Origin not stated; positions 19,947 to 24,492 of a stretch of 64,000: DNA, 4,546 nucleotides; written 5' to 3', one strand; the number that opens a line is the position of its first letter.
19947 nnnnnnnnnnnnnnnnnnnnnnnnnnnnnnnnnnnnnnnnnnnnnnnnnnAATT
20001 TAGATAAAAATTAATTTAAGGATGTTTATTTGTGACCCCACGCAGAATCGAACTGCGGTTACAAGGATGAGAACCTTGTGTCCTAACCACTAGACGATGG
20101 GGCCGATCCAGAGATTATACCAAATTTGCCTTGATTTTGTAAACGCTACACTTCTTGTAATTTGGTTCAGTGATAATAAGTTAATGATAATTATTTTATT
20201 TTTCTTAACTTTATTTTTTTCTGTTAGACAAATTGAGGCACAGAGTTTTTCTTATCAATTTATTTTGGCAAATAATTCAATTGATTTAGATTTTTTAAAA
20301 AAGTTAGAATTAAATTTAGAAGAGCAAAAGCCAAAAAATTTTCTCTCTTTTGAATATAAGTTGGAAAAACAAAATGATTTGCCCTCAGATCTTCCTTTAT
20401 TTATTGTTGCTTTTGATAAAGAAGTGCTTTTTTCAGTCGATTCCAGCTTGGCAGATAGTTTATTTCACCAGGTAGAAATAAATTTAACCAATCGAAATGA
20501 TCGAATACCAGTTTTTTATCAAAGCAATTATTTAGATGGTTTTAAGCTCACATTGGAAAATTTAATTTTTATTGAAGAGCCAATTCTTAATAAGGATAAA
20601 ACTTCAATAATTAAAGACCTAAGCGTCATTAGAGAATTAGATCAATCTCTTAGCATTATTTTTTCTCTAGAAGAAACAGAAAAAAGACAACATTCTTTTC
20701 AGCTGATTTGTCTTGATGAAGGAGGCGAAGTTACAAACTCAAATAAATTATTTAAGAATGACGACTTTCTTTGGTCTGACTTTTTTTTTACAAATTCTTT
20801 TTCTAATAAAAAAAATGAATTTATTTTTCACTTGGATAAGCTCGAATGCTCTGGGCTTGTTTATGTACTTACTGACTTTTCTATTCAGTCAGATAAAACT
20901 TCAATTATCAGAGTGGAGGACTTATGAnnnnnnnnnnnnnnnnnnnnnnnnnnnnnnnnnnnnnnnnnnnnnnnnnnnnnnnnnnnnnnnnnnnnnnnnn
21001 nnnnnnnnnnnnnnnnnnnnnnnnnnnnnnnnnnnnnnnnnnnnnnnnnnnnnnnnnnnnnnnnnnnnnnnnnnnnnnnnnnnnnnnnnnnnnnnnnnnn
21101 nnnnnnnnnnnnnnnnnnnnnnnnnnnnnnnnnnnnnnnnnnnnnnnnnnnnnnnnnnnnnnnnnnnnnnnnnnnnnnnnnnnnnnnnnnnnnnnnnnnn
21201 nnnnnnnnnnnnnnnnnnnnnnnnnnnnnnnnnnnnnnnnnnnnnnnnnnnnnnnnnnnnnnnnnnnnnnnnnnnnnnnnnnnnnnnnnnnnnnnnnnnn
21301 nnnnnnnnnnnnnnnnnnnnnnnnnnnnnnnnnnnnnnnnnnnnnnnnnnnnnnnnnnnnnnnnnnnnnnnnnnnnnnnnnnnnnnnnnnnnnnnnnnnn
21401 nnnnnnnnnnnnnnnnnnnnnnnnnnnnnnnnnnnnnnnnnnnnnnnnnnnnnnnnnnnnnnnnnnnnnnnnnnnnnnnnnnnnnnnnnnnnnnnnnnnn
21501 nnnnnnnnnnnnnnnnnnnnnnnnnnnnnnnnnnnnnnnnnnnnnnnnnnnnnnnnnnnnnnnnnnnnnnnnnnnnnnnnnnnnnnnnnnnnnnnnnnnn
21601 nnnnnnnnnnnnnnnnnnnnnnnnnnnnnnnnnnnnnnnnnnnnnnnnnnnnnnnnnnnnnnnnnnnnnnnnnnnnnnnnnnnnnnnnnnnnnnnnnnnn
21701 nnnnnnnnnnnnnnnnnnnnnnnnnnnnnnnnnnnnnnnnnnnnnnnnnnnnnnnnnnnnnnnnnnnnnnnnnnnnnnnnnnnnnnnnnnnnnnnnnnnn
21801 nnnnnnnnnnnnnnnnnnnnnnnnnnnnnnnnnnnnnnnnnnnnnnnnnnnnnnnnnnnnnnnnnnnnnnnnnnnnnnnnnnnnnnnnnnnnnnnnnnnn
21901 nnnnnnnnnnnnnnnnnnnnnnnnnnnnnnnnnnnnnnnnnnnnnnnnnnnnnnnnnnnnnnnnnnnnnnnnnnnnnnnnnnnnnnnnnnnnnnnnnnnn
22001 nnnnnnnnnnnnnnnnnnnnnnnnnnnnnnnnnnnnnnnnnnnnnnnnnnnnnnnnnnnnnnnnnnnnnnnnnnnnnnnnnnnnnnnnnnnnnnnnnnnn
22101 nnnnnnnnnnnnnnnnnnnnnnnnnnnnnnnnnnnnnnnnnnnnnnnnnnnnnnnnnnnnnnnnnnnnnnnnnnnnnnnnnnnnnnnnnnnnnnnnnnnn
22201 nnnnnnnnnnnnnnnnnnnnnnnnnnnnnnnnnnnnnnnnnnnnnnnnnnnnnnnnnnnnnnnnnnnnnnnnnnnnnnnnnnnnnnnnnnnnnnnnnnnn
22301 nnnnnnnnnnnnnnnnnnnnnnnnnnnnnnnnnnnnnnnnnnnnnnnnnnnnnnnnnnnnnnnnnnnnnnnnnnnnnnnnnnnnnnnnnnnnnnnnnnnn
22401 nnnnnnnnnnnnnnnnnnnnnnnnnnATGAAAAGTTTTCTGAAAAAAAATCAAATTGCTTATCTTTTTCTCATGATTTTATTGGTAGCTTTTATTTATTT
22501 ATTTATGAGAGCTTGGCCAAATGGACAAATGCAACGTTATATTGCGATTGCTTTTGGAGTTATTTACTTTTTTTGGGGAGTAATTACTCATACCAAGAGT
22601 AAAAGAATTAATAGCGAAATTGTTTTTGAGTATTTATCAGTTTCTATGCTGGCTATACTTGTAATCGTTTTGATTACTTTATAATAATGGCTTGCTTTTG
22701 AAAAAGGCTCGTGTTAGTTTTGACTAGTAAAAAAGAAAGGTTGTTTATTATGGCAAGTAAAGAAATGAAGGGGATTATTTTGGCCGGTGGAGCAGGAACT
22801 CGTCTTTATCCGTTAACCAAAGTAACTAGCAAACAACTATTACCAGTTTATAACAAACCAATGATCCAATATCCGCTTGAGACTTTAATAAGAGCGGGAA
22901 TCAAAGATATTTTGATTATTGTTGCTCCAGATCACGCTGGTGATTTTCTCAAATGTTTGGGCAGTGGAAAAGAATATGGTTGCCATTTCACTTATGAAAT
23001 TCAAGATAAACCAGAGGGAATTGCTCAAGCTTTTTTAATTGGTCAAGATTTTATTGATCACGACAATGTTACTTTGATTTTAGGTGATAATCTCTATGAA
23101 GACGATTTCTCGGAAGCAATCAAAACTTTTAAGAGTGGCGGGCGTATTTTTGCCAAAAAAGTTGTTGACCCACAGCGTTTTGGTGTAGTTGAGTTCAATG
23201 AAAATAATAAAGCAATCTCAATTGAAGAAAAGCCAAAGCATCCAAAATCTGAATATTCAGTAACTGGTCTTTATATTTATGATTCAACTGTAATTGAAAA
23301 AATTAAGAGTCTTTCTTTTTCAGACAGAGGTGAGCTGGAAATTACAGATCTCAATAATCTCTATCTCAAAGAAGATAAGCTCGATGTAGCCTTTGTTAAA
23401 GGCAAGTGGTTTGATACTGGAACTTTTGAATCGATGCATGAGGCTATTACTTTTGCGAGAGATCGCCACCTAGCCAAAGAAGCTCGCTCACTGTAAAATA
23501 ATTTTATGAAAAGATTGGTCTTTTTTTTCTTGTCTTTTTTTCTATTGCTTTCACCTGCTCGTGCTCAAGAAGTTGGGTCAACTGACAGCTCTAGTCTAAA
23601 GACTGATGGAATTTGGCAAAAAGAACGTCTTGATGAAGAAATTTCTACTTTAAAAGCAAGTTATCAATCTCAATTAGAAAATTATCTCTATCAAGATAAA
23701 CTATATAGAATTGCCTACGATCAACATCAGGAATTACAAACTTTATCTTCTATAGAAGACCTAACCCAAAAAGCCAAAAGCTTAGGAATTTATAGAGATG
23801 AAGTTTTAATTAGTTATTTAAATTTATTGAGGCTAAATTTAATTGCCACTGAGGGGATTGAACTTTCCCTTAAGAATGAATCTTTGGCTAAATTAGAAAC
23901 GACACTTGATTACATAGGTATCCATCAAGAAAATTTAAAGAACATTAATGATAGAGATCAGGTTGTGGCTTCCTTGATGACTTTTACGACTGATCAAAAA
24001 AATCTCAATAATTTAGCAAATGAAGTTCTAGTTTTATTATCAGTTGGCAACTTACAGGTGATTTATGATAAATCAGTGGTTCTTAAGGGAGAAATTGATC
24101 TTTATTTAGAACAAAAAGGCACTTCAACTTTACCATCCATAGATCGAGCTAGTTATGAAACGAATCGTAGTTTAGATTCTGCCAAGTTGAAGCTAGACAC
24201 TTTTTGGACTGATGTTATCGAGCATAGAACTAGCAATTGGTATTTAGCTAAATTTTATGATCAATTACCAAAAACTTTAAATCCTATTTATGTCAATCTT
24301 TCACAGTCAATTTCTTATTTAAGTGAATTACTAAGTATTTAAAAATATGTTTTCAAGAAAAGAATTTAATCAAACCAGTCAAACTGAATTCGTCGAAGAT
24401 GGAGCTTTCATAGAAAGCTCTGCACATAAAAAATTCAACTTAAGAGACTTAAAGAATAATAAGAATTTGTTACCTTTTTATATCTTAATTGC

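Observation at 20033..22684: tRNA-Glu followed by a four-gene cluster of small secreted/anchored proteins including a CAP/SCP-domain protein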

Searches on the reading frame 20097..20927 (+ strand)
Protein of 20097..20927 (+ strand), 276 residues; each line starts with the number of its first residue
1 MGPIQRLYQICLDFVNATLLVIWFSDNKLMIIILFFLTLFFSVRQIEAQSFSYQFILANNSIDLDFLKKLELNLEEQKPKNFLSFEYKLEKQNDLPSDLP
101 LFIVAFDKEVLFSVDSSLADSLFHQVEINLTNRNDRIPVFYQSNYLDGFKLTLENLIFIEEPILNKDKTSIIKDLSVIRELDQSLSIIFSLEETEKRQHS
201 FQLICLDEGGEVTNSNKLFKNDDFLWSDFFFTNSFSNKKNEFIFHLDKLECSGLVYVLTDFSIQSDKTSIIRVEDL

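Call 4: search_protein_families(library=pfam, proteins=[window:20097-20927:+], max_evalue=1)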
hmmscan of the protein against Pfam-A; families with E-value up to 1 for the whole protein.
window:20097-20927:+ (276 aa): 1 family
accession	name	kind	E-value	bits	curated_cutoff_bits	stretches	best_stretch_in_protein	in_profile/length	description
PF18994.6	Prophage_tailD1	-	0.52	10.9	23.6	1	171-204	16-49/84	Prophage endopeptidase tail N-terminal domain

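Call 10: search_protein_families(library=ncbifam, proteins=[window:20184-20927:+], max_evalue=1)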
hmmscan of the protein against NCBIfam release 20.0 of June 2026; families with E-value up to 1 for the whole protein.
window:20184-20927:+ (247 aa): 0 families

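Call 20: find_homologous_proteins(query=window:20184-20924:+, max_evalue=0.01)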
Query window:20184-20924:+ (247 aa): 9 proteins with E <= 0.01 among 423 candidates.
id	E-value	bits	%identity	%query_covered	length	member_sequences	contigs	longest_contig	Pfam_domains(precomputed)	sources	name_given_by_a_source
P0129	2.9e-150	517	100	100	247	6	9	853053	-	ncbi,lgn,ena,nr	ncbi:MAG: hypothetical protein US01_C0001G0438 [candidate division TM6 bacterium GW2011_GWF2_28_16]|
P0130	2.0e-124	432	88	100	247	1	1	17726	-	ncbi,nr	ncbi:MAG: hypothetical protein US20_C0015G0003 [Candidatus Pacebacteria bacterium GW2011_GWF1_36_5]|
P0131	4.8e-108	378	74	95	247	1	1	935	-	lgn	-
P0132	7.2e-97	342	67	100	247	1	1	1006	-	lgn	-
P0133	7.9e-69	250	54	94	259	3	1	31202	-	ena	-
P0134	3.2e-60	222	49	100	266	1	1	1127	-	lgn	-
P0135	3.5e-57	212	47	100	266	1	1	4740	-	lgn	-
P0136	3.1e-56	209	46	100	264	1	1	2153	-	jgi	jgi:hypothetical protein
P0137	9.4e-48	181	43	100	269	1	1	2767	-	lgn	-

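Call 34: predict_structure(alignment_id=A3)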
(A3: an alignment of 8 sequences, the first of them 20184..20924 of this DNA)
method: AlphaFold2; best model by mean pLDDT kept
length: 247 residues; sequences in the alignment: 8
mean_pLDDT: 69.7   pTM: 0.46
mean pLDDT of the five models: 69.7, 66.6, 65.5, 63.3, 57.8
residues with pLDDT >= 90: 18; 70-90: 143; 50-70: 31; < 50: 55
segments of 3 or more residues with pLDDT < 50: 1-32, 135-139, 192-209
pLDDT, mean of each block of 10 residues (from residue 1): 42 27 33 65 74 85 75 78 78 80 78 77 88 55 86 87 70 87 84 35 33 77 86 84 82
secondary structure, 60 per line:
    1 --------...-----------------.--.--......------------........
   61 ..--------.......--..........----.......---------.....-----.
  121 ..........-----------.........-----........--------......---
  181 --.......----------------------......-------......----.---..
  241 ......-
elements in order: E38-40 E53-62 E71-77 E80-86 E94-100 E110-114 E120-130 E142-150 E156-163 E172-177 E183-189 E212-217 E225-230 E239-243

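Call 42: fold_search(model_id=the predicted structure, library=pdb)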
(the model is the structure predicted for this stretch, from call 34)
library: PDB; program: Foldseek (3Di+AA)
matches with E <= 10: 1949; with E <= 0.001: 8
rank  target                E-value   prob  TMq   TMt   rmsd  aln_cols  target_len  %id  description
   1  5z06_A                3.7e-04  0.98  0.22  0.10  16.0       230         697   10  Crystal structure of beta-1,2-glucanase from Parabacteroides distasonis (released 2018-05-30)
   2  7k0z_C                4.4e-04  0.99  0.27  0.22  17.1       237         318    8  Marsupial T cell receptor Spl_157 (released 2021-03-24)
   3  3hn3_D                4.9e-04  0.95  0.21  0.10  14.7       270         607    8  Human beta-glucuronidase at 1.7 A resolution (released 2009-12-01)
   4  6cxs_B                5.2e-04  0.90  0.20  0.10  14.9       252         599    9  Crystal Structure of Clostridium perfringens beta-glucuronidase bound with a novel, potent inhibitor 4-(8-(piperazin-1 (released 2019-04-17)
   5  6jz4_B                6.8e-04  0.96  0.22  0.11  14.3       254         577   12  b-glucuronidase from Ruminococcus gnavus in complex with D-glucaro-d-lactam (released 2020-06-03)
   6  6jz8_A                8.5e-04  0.95  0.22  0.11  14.3       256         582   11  b-glucuronidase from Ruminococcus gnavus in complex with D-glucaro 1,5-lactone (released 2020-06-10)
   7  6cxs_A                8.5e-04  0.92  0.21  0.10  15.1       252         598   10  Crystal Structure of Clostridium perfringens beta-glucuronidase bound with a novel, potent inhibitor 4-(8-(piperazin-1 (released 2019-04-17)
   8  6jz2_A                1.0e-03  0.94  0.22  0.11  14.2       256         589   12  b-glucuronidase from Ruminococcus gnavus in complex with uronic isofagomine at 1.3 Angstroms resolution (released 2020-06-10)
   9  6jz5_B                1.1e-03  0.93  0.22  0.11  14.5       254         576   12  b-glucuronidase from Ruminococcus gnavus in complex with D-glucuronic acid (released 2020-06-10)
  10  5z18_A                1.2e-03  0.94  0.22  0.11  14.2       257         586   12  The crystal structure of Ruminococcus gnavus beta-glucuronidase (released 2018-12-12)
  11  6jz1_A                1.2e-03  0.94  0.22  0.11  14.2       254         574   11  Apo structure of b-glucuronidase from Ruminococcus gnavus at 1.7 Angstrom resolution (released 2020-06-03)
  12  5z18_D                1.3e-03  0.96  0.23  0.11  14.0       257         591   11  The crystal structure of Ruminococcus gnavus beta-glucuronidase (released 2018-12-12)
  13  3hn3_E                1.3e-03  0.85  0.21  0.10  15.8       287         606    8  Human beta-glucuronidase at 1.7 A resolution (released 2009-12-01)
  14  5z19_C                1.7e-03  0.89  0.21  0.10  14.4       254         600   12  The crystal structure of Ruminococcus gnavus beta-glucuronidase in complex with uronic isofagomine (released 2018-12-12)
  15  3hn3_A                1.7e-03  0.82  0.20  0.10  14.7       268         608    8  Human beta-glucuronidase at 1.7 A resolution (released 2009-12-01)
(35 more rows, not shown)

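Call 93: search_dna_similar(query=window:20184-20924:+, collection=phages, mode=protein, max_evalue=0.001, max_rows=5)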
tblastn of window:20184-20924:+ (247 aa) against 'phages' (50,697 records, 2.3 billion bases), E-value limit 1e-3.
No match.

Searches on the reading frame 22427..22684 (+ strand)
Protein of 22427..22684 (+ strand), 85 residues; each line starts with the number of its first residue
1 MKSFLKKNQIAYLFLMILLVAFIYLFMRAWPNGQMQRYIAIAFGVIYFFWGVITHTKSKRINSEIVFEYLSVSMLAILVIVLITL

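Call 4: search_protein_families(library=pfam, proteins=[window:22427-22684:+], max_evalue=1)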
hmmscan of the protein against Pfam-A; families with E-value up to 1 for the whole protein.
window:22427-22684:+ (85 aa): 2 families
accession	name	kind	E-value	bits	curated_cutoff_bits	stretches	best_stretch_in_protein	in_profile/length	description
PF03203.19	MerC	-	0.022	15.7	27.6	1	11-78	40-102/108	MerC mercury resistance protein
PF04246.17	RseC_MucC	-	0.24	11.8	24.4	1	2-57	61-117/130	Positive regulator of sigma(E), RseC/MucC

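Call 10: search_protein_families(library=ncbifam, proteins=[window:22427-22684:+], max_evalue=1)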
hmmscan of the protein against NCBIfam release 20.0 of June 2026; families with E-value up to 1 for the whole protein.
window:22427-22684:+ (85 aa): 3 families
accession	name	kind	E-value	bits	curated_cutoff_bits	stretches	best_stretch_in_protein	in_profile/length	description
NF041882.1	PA3371_fam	equivalog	0.061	14.3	50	1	10-49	4-42/60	PA3371 family protein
NF041635.1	STM3941_fam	subfamily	0.18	11.7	40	1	6-64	2-61/157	STM3941 family protein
NF043039.1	HgcAB_like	equivalog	0.9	9.1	285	1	9-81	159-231/350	HgcAB-like fusion protein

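Call 66: search_protein_families(library=pfam, alignment_id=A7, max_evalue=1)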
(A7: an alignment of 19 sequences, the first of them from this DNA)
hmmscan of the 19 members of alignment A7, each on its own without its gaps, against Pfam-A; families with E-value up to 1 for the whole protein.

A. member 1, seq(85 aa): 2 families
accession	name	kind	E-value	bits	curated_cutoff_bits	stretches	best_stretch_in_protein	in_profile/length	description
PF03203.19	MerC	-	0.022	15.7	27.6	1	11-78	40-102/108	MerC mercury resistance protein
PF04246.17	RseC_MucC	-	0.24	11.8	24.4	1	2-57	61-117/130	Positive regulator of sigma(E), RseC/MucC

B. families by the number of members that match (of 19 scanned): 33 families (the first 25 are shown)
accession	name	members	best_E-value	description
PF18900.5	DUF5656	9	1.3e-05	Protein of unknown function (DUF5656)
PF04341.17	DUF485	3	0.01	Protein of unknown function, DUF485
PF12911.12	OppC_N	3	0.033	N-terminal TM domain of oligopeptide transport permease C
PF13787.11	HXXEE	2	0.1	Protein of unknown function with HXXEE motif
PF23778.1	Phage_holin_2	1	0.0031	Putative phage holin family 2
PF19845.4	DUF6320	1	0.018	Family of unknown function (DUF6320)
PF03203.19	MerC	1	0.022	MerC mercury resistance protein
PF14093.11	DUF4271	1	0.03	Domain of unknown function (DUF4271)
PF01169.24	GDT1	1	0.038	Divalent cation/proton antiporter GDT1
PF00528.27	BPD_transp_1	1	0.043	Binding-protein-dependent transport system inner membrane component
PF05251.17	Ost5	1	0.044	Oligosaccharyltransferase subunit 5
PF05421.16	DUF751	1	0.059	Protein of unknown function (DUF751)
PF01988.24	VIT1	1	0.069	VIT family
PF19626.4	DUF6131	1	0.076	Family of unknown function (DUF6131)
PF14248.12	DUF4345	1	0.08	Domain of unknown function (DUF4345)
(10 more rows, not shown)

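Call 67: search_solved_structures(query=A7, max_evalue=10)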
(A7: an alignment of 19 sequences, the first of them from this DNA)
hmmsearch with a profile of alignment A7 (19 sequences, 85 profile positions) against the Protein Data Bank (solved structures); distinct sequences matched with E-value up to 10: 0.
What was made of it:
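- Tried and rejected: For ORF4, a profile search of PDB sequences also found nothing (call 67).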

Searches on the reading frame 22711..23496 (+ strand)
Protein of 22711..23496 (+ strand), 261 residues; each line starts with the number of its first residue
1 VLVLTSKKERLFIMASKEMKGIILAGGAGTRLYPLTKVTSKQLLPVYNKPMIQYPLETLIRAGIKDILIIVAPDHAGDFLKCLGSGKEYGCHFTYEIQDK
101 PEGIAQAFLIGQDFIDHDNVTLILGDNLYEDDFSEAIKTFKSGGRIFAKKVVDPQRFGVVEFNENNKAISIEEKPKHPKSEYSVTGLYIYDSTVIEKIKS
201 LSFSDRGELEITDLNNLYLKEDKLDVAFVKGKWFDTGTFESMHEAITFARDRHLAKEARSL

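Call 4: search_protein_families(library=pfam, proteins=[window:22711-23496:+], max_evalue=1)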
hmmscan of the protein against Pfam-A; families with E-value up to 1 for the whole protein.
window:22711-23496:+ (261 aa): 5 families
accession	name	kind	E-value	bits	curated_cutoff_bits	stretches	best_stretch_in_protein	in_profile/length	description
PF00483.29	NTP_transferase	-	1.4e-65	221.8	21.2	1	20-250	1-243/245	Nucleotidyl transferase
PF12804.13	NTP_transf_3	-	1.1e-11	45.6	27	1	21-128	1-97/160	MobA-like NTP transferase domain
PF02348.25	CTP_transf_3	-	0.031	14.5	22.6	1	38-75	13-49/217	Cytidylyltransferase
PF01128.25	IspD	-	0.086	13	27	1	22-83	4-63/221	2-C-methyl-D-erythritol 4-phosphate cytidylyltransferase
PF21357.2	EIF3E_C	-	0.13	12.2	26.8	1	194-203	6-15/21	Eukaryotic translation initiation factor 3 subunit E, C-terminal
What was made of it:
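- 22750..23496 (+): RmlA-like nucleotidyltransferase (sugar-1-phosphate NTP transferase), a facultative insert in the module. PF00483 E=1.4e-65 (call 4).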

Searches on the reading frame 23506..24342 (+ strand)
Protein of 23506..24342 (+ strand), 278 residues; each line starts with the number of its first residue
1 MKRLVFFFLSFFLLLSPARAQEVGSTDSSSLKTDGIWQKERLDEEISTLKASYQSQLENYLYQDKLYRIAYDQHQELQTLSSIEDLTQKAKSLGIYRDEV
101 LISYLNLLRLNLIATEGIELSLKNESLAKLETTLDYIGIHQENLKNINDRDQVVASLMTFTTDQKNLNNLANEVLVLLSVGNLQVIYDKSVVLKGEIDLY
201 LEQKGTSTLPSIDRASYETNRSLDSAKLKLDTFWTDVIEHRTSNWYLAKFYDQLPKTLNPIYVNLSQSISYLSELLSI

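Call 4: search_protein_families(library=pfam, proteins=[window:23506-24342:+], max_evalue=1)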
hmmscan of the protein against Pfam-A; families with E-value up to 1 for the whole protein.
window:23506-24342:+ (278 aa): 2 families
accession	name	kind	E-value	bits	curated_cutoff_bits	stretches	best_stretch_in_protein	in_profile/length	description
PF22604.1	TetR_HI_0893_C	-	0.073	13.9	27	1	141-195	39-93/112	Tetracyclin repressor-like HI_0893, C-terminal domain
PF01154.23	HMG_CoA_synt_N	-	0.11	12.8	25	1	134-214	34-113/174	Hydroxymethylglutaryl-coenzyme A synthase N terminal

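Call 10: search_protein_families(library=ncbifam, proteins=[window:23506-24342:+], max_evalue=1)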
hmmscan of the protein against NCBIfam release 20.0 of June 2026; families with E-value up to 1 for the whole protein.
window:23506-24342:+ (278 aa): 1 family
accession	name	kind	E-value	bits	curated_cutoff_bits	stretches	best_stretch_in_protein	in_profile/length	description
NF010702.0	PRK14102.1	equivalog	0.072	13.4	115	1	36-84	58-106/108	nitrogenase-stabilizing/protective protein NifW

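Call 73: search_protein_families(library=pfam, alignment_id=A9, max_evalue=1)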
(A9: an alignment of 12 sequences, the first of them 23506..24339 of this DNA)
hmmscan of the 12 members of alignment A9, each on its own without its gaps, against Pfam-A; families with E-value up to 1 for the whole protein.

A. member 1, window:23506-24339:+ (278 aa): 2 families
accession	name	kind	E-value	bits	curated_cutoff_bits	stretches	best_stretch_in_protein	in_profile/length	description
PF22604.1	TetR_HI_0893_C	-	0.073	13.9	27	1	141-195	39-93/112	Tetracyclin repressor-like HI_0893, C-terminal domain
PF01154.23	HMG_CoA_synt_N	-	0.11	12.8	25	1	134-214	34-113/174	Hydroxymethylglutaryl-coenzyme A synthase N terminal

B. families by the number of members that match (of 12 scanned): 22 families
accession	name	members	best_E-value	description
PF02993.19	MCPVI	1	6.1e-05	Minor capsid protein VI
PF13166.12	AAA_13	1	0.0051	AAA domain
PF16142.10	DUF4850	1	0.0088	Domain of unknown function (DUF4850)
PF05427.16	FIBP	1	0.015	Acidic fibroblast growth factor binding (FIBP)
PF18826.6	bVLRF1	1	0.05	Bacteroidetes VLRF1 release factor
PF10400.15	Vir_act_alpha_C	1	0.052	Virulence activator alpha C-term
PF20935.2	DUF6847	1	0.061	Family of unknown function (DUF6847)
PF23191.1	WH_MCM3_C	1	0.07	MCM3-like, winged helix domain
PF16857.10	RNA_pol_inhib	1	0.072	RNA polymerase inhibitor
PF22604.1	TetR_HI_0893_C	1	0.073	Tetracyclin repressor-like HI_0893, C-terminal domain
PF08649.15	DASH_Dad1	1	0.078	DASH complex subunit Dad1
PF19794.4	DUF6278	1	0.084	Family of unknown function (DUF6278)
PF08286.16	Spc24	1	0.089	Spc24 subunit of Ndc80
PF01154.23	HMG_CoA_synt_N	1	0.11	Hydroxymethylglutaryl-coenzyme A synthase N terminal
PF01456.22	Mucin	1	0.14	Mucin-like glycoprotein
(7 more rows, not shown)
